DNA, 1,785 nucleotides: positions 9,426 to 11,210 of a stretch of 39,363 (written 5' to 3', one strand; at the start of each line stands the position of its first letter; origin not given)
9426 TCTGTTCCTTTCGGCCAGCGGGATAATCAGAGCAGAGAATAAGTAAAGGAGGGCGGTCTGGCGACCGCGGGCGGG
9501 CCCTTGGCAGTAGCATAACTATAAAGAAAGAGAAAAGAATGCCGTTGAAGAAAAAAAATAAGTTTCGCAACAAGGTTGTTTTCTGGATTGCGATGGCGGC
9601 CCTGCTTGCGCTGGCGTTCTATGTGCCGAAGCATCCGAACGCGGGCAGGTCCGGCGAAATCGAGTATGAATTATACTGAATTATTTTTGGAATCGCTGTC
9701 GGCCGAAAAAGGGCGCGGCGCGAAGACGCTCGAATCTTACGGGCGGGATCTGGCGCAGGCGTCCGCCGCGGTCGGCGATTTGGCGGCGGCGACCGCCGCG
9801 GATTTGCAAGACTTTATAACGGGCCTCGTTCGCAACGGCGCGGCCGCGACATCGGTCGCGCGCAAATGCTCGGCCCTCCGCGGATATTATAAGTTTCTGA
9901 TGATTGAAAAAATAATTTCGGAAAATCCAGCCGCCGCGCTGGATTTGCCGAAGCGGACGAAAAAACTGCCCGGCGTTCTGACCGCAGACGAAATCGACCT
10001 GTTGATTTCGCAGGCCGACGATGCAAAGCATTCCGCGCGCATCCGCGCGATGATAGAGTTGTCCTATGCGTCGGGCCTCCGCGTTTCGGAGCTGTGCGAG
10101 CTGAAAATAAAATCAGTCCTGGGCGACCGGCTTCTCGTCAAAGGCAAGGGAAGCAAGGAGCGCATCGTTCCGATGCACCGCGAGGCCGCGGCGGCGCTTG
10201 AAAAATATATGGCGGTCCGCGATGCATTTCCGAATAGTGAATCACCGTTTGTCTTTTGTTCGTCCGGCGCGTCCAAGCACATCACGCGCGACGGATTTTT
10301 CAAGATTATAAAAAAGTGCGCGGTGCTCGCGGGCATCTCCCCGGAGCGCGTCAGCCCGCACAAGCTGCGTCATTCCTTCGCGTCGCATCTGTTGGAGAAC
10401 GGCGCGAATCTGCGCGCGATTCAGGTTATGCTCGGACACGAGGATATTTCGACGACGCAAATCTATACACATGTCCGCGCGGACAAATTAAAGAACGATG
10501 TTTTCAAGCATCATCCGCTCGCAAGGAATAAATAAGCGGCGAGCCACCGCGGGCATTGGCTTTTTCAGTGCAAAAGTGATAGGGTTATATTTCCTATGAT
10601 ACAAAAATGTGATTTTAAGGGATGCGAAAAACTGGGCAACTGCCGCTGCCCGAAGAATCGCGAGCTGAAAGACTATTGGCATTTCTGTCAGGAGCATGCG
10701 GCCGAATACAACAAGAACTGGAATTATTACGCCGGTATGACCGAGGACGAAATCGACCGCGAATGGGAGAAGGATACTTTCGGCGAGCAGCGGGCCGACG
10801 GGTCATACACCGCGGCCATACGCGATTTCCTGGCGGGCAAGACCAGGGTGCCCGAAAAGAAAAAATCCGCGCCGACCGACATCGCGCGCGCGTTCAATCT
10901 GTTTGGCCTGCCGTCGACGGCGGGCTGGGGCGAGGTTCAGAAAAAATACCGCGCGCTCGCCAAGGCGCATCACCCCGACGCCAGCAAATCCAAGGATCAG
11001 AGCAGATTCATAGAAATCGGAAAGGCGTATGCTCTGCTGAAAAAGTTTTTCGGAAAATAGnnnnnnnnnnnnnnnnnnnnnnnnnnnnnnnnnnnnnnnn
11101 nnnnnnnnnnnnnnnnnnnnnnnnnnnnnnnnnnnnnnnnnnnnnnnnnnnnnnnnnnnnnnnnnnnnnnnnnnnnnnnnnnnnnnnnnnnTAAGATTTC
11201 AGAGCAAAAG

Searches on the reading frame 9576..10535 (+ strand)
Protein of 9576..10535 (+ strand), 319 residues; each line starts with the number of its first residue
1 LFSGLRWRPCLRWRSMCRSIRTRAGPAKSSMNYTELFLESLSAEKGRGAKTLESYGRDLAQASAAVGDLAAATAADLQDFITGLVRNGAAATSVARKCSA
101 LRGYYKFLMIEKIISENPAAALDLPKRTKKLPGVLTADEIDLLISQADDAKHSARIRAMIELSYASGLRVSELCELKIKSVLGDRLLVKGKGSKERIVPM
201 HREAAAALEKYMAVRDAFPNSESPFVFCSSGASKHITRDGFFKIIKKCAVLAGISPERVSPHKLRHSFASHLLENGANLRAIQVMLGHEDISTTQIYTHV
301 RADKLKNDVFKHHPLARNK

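Call 13: search_protein_families(library=pfam, proteins=[window:9576-10535:+], max_evalue=0.01)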
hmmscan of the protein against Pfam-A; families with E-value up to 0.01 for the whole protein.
window:9576-10535:+ (319 aa): 2 families
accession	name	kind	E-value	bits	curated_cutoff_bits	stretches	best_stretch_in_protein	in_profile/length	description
PF00589.27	Phage_integrase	-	3.3e-48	164.1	27.1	1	134-302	2-170/172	Phage integrase family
PF02899.23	Phage_int_SAM_1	-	1.8e-16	60.6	22.3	1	35-112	2-83/83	Phage integrase, N-terminal SAM-like domain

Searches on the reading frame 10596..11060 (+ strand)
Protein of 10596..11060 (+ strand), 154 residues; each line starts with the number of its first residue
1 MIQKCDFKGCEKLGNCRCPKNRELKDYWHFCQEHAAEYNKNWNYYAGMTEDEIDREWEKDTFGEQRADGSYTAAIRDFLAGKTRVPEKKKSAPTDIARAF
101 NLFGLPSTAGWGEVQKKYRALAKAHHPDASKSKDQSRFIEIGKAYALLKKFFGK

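Call 13: search_protein_families(library=pfam, proteins=[window:10596-11060:+], max_evalue=0.01)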
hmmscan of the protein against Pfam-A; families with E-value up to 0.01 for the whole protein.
window:10596-11060:+ (154 aa): 1 family
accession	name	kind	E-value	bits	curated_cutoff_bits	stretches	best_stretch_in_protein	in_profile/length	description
PF00226.36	DnaJ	-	2.2e-09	37.7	27.8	1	100-149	3-54/63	DnaJ domain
